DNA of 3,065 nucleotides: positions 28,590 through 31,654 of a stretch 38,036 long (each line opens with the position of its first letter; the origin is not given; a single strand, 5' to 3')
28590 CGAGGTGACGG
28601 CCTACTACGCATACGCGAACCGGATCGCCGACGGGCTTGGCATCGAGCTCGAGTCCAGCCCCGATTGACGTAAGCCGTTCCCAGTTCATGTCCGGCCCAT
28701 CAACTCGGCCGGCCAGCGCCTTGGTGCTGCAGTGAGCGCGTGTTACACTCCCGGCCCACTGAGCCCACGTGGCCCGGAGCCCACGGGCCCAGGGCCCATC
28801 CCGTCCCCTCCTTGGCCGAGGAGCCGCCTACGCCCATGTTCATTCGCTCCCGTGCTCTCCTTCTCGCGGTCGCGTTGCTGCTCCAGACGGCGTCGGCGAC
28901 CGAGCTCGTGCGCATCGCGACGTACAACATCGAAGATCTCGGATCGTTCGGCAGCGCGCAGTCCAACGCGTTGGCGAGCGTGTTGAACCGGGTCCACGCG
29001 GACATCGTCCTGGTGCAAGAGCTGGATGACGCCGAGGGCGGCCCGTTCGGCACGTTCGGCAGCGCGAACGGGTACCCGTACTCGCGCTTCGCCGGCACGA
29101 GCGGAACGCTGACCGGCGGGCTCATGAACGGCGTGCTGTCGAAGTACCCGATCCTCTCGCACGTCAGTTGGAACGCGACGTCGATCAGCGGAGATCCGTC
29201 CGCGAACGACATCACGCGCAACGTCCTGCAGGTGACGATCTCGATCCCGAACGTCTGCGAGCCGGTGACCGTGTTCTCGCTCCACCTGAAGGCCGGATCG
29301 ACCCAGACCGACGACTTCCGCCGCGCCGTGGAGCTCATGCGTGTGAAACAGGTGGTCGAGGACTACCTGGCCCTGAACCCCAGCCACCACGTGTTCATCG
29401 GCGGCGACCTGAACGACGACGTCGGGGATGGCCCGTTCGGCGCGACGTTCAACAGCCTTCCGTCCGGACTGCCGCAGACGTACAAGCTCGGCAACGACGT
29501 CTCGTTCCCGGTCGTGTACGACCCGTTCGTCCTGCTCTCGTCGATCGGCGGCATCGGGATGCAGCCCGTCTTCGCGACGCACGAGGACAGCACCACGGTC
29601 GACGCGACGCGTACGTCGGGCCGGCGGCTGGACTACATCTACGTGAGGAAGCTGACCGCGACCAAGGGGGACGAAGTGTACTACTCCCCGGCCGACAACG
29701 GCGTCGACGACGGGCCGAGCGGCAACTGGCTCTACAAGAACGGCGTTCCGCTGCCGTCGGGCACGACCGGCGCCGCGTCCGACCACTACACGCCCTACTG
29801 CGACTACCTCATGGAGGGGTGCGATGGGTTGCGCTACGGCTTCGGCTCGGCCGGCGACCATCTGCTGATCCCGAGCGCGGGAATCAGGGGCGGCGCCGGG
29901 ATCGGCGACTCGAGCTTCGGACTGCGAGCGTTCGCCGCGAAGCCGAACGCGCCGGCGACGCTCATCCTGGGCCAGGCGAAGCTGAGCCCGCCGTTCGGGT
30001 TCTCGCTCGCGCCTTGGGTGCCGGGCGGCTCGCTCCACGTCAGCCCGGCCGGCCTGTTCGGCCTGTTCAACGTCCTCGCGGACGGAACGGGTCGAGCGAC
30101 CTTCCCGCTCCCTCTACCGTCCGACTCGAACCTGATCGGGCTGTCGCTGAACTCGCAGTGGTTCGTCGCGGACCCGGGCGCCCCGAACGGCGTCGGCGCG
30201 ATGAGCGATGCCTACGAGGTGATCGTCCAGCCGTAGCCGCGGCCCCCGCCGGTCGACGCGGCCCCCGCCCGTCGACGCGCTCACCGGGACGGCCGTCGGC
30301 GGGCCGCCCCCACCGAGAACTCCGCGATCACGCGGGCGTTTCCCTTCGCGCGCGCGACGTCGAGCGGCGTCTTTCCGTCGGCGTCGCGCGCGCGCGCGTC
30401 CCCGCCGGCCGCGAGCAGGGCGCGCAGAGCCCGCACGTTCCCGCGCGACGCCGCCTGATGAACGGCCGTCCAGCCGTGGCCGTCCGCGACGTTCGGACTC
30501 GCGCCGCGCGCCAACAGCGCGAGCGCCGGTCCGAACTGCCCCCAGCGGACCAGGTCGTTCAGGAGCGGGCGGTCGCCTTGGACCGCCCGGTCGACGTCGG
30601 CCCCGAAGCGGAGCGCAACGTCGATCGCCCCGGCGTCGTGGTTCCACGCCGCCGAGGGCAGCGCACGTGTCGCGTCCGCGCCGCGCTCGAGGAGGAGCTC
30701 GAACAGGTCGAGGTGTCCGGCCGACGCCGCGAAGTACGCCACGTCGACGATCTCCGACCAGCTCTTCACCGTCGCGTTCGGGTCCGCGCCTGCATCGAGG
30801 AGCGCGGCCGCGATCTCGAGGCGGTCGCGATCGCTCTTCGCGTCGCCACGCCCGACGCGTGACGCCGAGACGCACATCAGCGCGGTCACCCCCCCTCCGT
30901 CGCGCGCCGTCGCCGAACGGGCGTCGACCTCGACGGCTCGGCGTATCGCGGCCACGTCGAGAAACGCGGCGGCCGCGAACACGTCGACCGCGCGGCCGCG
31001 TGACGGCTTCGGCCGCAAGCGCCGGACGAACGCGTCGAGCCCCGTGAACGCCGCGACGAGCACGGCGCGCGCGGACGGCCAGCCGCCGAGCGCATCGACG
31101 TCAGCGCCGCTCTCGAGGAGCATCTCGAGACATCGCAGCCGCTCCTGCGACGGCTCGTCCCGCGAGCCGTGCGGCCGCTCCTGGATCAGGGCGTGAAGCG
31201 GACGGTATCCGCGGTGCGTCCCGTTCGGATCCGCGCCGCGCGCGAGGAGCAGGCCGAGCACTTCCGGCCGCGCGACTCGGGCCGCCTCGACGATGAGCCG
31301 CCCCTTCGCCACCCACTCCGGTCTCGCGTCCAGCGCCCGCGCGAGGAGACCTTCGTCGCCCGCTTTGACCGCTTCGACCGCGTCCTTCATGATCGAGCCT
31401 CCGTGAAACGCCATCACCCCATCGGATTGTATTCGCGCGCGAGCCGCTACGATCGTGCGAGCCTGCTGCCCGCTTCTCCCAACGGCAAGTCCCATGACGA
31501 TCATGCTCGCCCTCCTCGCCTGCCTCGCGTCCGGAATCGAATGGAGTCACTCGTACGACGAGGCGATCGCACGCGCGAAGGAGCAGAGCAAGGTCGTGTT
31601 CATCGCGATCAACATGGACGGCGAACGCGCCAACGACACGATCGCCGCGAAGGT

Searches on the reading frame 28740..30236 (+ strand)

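Call 45: search_protein_families(library=pfam, proteins=[window:28740-30236:+], max_evalue=0.0001)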
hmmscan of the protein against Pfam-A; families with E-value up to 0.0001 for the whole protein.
window:28740-30236:+ (498 aa): 1 family
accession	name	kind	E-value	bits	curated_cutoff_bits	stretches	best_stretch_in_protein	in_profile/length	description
PF03372.29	Exo_endo_phos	-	7.9e-18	65.4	24.5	1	61-349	2-225/225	Endonuclease/Exonuclease/phosphatase family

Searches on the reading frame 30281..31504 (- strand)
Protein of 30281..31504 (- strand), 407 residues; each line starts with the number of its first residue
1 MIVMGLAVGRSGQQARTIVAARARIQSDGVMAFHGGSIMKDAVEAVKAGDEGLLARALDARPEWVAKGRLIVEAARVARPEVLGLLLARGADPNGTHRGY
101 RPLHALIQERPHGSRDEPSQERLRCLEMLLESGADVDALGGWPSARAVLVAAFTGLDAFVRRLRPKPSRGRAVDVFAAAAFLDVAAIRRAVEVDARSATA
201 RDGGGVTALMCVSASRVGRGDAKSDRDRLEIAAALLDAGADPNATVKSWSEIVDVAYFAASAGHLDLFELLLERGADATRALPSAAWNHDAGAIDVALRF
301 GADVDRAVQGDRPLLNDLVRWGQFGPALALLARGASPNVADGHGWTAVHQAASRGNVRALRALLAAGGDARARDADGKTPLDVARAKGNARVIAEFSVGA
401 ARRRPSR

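Call 45: search_protein_families(library=pfam, proteins=[window:30281-31504:-], max_evalue=0.0001)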
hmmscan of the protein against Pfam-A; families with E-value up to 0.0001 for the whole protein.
window:30281-31504:- (407 aa): 6 families
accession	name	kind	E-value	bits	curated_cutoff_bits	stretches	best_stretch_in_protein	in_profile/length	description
PF13637.12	Ank_4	-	5.3e-22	77.8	22.7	1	329-364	15-50/50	Ankyrin repeats (many copies)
PF00023.36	Ank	-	1.7e-21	75.5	21.1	0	343-374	1-32/33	Ankyrin repeat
PF12796.13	Ank_2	-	5.6e-19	68.9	27.3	1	329-391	14-74/90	Ankyrin repeats (3 copies)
PF13857.12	Ank_5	-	3.2e-17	62.9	27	1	330-384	1-56/56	Ankyrin repeats (many copies)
PF13606.12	Ank_3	-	4.5e-15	54.5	22.3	0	343-370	1-28/30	Ankyrin repeat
PF24521.3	Ank_KRIT1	-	8.9e-05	22.7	80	0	44-94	24-74/149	KRIT1 ankyrin-repeats domain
